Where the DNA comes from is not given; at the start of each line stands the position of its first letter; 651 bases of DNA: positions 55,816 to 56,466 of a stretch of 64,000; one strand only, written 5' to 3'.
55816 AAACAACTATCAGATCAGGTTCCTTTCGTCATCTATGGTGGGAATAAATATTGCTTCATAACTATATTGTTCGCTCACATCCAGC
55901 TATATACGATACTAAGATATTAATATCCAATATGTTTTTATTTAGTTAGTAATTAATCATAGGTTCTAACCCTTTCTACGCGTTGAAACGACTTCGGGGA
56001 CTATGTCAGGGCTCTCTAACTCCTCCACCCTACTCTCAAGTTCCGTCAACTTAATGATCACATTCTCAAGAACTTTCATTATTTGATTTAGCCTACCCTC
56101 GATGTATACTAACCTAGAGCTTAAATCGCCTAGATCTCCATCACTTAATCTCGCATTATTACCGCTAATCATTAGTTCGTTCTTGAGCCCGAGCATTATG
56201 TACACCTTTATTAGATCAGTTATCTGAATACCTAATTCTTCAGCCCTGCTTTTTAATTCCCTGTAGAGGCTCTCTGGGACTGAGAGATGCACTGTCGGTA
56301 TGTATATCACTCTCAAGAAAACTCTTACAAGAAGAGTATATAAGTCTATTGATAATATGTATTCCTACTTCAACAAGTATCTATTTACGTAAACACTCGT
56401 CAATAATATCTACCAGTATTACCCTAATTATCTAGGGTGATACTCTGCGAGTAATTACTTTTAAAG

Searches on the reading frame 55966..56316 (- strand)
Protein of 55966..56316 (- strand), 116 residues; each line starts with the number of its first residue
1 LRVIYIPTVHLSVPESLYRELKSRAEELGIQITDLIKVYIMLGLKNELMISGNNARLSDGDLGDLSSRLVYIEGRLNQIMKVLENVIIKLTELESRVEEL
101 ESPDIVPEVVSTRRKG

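Call 30: search_protein_families(library=pfam, proteins=[window:55966-56316:-], max_evalue=0.1)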
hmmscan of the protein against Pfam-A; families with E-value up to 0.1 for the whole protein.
window:55966-56316:- (116 aa): 3 families
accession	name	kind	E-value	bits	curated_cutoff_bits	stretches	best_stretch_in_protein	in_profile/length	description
PF12441.14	CopG_antitoxin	-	0.0099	17.1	28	1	8-40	44-76/79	CopG antitoxin of type II toxin-antitoxin system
PF17300.7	FIN1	-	0.013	15.6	25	1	72-102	211-241/242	Filaments in between nuclei protein-1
PF12651.13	RHH_3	-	0.07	13.5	21.6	0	10-36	6-32/44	Ribbon-helix-helix domain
